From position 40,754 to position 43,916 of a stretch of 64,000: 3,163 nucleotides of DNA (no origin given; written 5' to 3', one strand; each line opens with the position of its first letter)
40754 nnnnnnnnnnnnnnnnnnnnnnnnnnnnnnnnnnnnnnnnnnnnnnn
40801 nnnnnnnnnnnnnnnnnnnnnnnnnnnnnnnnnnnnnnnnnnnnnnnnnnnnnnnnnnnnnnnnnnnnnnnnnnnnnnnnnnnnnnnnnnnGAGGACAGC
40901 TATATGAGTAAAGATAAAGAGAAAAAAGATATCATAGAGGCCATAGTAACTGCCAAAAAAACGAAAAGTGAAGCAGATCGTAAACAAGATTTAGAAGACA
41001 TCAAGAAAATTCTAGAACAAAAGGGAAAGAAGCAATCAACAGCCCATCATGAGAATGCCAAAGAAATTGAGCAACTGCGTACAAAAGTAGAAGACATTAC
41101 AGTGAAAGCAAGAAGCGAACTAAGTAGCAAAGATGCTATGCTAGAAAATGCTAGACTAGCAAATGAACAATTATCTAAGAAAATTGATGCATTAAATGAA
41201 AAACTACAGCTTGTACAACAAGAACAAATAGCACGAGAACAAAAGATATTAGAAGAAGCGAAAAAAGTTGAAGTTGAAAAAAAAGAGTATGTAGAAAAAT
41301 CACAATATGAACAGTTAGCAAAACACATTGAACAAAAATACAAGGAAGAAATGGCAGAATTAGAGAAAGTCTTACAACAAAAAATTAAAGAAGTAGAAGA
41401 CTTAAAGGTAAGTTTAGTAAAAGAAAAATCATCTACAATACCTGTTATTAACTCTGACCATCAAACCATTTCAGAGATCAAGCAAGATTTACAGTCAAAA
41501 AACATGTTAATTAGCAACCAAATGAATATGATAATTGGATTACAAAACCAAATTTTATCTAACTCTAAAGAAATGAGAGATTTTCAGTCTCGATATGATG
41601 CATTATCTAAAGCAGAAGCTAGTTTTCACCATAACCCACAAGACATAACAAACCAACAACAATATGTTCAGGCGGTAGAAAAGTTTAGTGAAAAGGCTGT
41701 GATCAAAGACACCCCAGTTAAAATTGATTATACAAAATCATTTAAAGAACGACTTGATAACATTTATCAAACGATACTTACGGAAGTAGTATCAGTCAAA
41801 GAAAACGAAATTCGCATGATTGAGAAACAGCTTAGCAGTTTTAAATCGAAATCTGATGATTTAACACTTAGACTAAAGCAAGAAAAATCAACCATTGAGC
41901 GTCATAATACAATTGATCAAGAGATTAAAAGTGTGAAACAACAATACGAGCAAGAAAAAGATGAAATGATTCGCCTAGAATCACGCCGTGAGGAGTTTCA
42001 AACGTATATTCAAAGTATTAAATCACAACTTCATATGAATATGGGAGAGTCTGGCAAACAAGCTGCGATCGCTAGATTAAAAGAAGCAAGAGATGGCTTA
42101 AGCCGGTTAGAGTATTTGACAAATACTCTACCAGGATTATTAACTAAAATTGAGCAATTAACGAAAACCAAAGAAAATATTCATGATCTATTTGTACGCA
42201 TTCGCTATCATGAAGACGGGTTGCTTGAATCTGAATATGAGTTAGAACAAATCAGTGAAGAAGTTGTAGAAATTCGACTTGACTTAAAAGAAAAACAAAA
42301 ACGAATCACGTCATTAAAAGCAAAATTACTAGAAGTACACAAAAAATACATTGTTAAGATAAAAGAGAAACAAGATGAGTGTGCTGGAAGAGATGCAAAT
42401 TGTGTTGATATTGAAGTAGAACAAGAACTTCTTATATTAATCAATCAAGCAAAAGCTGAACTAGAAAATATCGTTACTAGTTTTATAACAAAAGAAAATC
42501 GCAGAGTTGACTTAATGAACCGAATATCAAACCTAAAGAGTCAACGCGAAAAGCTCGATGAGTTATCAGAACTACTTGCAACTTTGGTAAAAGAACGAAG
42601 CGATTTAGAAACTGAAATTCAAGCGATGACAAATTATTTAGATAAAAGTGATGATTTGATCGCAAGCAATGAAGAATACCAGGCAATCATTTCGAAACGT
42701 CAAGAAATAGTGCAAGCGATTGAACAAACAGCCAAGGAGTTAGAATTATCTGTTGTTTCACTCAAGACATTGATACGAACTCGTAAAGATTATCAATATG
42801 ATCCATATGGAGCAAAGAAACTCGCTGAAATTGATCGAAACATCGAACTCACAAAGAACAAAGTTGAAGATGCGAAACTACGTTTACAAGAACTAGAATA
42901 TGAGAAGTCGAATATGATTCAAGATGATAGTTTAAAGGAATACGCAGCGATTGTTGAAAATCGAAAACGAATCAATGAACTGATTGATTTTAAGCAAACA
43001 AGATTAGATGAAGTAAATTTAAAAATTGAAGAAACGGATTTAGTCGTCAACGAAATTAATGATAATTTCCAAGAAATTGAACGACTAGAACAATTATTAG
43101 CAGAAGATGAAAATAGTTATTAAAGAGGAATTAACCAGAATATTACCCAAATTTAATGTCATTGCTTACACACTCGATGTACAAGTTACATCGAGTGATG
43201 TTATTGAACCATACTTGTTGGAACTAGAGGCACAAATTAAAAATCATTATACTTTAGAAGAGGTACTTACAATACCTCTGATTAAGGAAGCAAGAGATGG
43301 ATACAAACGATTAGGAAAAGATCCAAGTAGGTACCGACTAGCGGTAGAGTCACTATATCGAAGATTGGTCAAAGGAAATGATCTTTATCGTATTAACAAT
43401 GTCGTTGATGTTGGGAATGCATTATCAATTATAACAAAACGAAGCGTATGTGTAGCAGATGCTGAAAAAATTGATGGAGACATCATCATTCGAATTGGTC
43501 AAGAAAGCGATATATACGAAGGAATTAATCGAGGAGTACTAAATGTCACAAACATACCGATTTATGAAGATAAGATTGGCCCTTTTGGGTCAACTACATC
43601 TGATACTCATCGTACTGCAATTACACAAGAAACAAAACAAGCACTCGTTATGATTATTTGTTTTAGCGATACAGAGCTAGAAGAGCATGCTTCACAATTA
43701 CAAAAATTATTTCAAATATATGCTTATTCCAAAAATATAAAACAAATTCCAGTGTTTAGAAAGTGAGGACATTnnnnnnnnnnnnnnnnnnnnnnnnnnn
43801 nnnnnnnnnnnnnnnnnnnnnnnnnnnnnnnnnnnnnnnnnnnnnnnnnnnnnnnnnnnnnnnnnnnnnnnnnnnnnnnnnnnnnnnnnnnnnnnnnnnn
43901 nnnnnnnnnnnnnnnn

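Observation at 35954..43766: Block of four uncharacterised membrane / coiled-coil genes inserted in the tsaEBD - glnS - pcrA - ligA housekeeping row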

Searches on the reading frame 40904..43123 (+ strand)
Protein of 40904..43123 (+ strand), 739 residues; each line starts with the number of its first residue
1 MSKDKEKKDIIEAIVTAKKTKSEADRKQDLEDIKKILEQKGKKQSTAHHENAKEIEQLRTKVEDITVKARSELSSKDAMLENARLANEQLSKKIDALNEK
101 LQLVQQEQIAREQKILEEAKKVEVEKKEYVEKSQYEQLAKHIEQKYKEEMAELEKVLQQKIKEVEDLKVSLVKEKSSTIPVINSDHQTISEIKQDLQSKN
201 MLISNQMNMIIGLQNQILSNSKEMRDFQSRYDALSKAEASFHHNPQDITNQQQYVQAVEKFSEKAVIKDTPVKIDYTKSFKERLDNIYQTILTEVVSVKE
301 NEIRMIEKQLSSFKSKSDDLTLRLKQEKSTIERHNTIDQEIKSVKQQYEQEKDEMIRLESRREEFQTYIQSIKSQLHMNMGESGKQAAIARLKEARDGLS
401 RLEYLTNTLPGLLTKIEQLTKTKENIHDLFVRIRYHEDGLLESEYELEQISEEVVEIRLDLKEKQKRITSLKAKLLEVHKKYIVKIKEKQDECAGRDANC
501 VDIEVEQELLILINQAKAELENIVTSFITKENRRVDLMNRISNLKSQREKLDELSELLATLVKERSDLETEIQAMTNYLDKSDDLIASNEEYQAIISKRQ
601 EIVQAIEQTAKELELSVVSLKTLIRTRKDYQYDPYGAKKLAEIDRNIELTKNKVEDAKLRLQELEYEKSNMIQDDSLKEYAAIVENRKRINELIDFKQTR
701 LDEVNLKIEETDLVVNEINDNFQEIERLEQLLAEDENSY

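Call 3: search_protein_families(library=pfam, proteins=[window:40904-43123:+], max_evalue=1)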
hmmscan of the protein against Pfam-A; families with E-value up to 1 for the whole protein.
window:40904-43123:+ (739 aa): 0 families

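Call 4: search_protein_families(library=ncbifam, proteins=[window:40904-43123:+], max_evalue=1)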
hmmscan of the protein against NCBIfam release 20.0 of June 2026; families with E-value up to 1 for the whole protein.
window:40904-43123:+ (739 aa): 3 families
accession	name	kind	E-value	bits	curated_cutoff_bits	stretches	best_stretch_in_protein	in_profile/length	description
NF045487.1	ASRP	equivalog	2e-06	26.7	300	2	114-456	122-478/593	archaea-specific SMC-related protein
TIGR02168.1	SMC_prok_B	equivalog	0.0017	16.1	567.35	2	385-729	174-507/1181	chromosome segregation protein SMC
TIGR02169.1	SMC_prok_A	equivalog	0.11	10.2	729.4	2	185-398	314-523/1165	chromosome segregation protein SMC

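Call 7: find_encoding_contigs(protein=window:40904-43120:+, flank=10000, max_places=6)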
Protein window:40904-43120:+ (739 aa): 10 contigs read that carry it; 2 places shown.
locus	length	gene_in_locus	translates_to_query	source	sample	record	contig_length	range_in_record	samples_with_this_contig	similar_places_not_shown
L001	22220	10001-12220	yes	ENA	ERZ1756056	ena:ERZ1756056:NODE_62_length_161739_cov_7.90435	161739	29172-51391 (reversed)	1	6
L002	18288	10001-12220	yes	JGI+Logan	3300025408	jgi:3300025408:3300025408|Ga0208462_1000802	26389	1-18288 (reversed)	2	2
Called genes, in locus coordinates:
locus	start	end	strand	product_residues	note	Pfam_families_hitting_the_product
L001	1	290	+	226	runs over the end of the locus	PF01128:IspD, PF12804:NTP_transf_3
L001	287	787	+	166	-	PF02542:YgbB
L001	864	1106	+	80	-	PF01106:NifU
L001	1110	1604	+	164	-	PF04608:PgpA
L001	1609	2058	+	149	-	PF02681:DUF212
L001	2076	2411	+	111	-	PF00575:S1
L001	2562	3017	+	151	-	PF02367:TsaE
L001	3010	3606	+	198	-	PF00814:TsaD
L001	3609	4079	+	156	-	PF13420:Acetyltransf_4, PF00583:Acetyltransf_1, PF13302:Acetyltransf_3 (weak), PF13673:Acetyltransf_10, PF13508:Acetyltransf_7, PF08445:FR47 (weak)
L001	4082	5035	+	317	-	PF00814:TsaD, PF02543:Carbam_trans_N (weak), PF22521:HypF_C_2 (weak)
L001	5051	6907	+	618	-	-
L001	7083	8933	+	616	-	-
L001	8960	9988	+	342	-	-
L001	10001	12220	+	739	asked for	-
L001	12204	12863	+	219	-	PF03483:B3_4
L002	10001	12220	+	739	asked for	-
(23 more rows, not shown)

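Call 82: search_protein_families(library=padloc, proteins=[window:40904-43123:+], max_evalue=0.01)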
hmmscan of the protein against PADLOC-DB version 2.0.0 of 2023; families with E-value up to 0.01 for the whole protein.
window:40904-43123:+ (739 aa): 1 family
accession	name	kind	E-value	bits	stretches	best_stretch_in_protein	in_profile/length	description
PDLC03868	LmuB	-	0.00041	16.8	1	323-619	180-467/1035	-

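Call 83: search_protein_families(library=phrogs, proteins=[window:40904-43123:+], max_evalue=0.01)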
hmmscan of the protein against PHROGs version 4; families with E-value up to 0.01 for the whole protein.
window:40904-43123:+ (739 aa): 1 family
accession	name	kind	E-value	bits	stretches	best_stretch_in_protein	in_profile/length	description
phrog_1863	-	unknown function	0.0059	17.5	1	444-480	43-79/97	-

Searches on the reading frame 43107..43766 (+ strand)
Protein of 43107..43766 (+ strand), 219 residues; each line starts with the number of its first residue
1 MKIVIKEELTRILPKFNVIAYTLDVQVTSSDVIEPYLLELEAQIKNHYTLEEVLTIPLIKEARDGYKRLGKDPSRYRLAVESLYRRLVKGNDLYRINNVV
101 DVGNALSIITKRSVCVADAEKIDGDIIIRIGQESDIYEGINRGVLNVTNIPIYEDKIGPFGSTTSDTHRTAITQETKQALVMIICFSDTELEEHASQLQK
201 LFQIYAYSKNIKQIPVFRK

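Call 3: search_protein_families(library=pfam, proteins=[window:43107-43766:+], max_evalue=1)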
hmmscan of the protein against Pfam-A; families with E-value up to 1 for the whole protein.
window:43107-43766:+ (219 aa): 1 family
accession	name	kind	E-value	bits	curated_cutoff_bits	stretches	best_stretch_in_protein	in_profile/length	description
PF03483.22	B3_4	-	6e-14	52.5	29.3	1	63-198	3-139/174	B3/4 domain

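Call 4: search_protein_families(library=ncbifam, proteins=[window:43107-43766:+], max_evalue=1)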
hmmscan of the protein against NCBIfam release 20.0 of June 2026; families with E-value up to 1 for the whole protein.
window:43107-43766:+ (219 aa): 0 families

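Call 49: find_related_loci(query=A5, collection=genome_contigs, flank=10000)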
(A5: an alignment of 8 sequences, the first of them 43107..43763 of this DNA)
Query A5 (219 aa) in genome_contigs; peptide patterns used: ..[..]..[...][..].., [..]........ (x = any residue, [..] = any of these).
420 stretches matched a pattern; 386 encode a relative of the query (tblastn E <= 1e-3); the best 80 are kept; 80 distinct loci.
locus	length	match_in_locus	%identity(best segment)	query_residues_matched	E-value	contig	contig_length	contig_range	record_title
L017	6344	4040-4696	61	1-219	8e-86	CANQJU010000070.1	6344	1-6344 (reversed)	MAG: uncultured Bacilli bacterium isolate Lapin-026__bin89 genome assembly, contig: Lapin-026__NODE_16029_length_6344_co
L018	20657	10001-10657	61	1-219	7e-85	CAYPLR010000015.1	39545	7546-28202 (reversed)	MAG TPA_asm: uncultured Bacteroidales bacterium isolate binchicken_co117_57 genome assembly, contig: NODE_1942_length_39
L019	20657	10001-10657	59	1-219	1e-83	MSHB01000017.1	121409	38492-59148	MAG: Mollicutes bacterium Phil14 707_L1_merged_contig_475, whole genome shotgun sequence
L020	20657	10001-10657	62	1-219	1e-83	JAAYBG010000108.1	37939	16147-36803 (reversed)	MAG: Acholeplasmataceae bacterium isolate AS06rmzACSIP_268 558160_AS06, whole genome shotgun sequence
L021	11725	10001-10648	61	1-216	9e-83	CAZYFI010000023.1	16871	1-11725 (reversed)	MAG TPA_asm: uncultured Bacteroidales bacterium isolate SRP263991_co7_841 genome assembly, contig: NODE_5852_length_1687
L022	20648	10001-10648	59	1-216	3e-82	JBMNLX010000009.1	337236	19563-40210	MAG: Bacilli bacterium isolate SBF912LR0HQ0187 contig_6750, whole genome shotgun sequence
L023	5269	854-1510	59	1-219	3e-82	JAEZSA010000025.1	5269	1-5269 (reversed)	MAG: Bacillota bacterium isolate OH_PDB_211 k127_1186396, whole genome shotgun sequence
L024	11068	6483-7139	59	1-219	2e-82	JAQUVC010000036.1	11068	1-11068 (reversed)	MAG: Bacilli bacterium isolate STD2_158 NODE_23170_length_11068_cov_15.060689_Sandtown_D2, whole genome shotgun sequence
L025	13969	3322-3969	60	1-216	4e-82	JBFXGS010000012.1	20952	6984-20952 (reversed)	MAG: Bacilli bacterium isolate CA_2019_TPIn_169 NODE_8287_length_20952_cov_6.012677_TPIn, whole genome shotgun sequence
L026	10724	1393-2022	61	1-210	5e-82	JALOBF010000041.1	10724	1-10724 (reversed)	MAG: Bacilli bacterium isolate SO_2017_LW2 bin 87 scaffold_13370_c1_LW138R_2017, whole genome shotgun sequence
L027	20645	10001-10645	59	2-216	5e-81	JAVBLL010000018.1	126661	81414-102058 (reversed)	MAG: Bacilli bacterium isolate EPI_MAG_00022 c_000009488553, whole genome shotgun sequence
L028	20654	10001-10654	60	1-218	3e-81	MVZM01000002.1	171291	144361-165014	MAG: Tenericutes bacterium ADurb.BinA124 BWY97_contig000002, whole genome shotgun sequence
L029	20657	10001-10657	58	1-219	4e-80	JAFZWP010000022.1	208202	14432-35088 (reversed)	MAG: Bacilli bacterium isolate RGIG8164 Water_buffalos_Rumen-3__c1663423, whole genome shotgun sequence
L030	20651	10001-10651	59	3-219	6e-80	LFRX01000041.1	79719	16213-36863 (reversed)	MAG: Acholeplasmatales bacterium DTU056 scaffold4167, whole genome shotgun sequence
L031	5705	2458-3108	59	1-218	9e-80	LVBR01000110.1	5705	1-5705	MAG: Acholeplasmatales bacterium Tener_01 Tener_01_contig_280822, whole genome shotgun sequence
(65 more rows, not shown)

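Call 60: search_solved_structures(query=window:43107-43763:+, max_evalue=0.01)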
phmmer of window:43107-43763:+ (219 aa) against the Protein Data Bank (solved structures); distinct sequences matched with E-value up to 0.01: 0.

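Call 82: search_protein_families(library=padloc, proteins=[window:43107-43766:+], max_evalue=0.01)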
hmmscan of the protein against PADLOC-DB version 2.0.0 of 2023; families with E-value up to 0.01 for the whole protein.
window:43107-43766:+ (219 aa): 0 families

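Call 83: search_protein_families(library=phrogs, proteins=[window:43107-43766:+], max_evalue=0.01)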
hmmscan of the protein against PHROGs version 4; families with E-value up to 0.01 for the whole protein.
window:43107-43766:+ (219 aa): 0 families
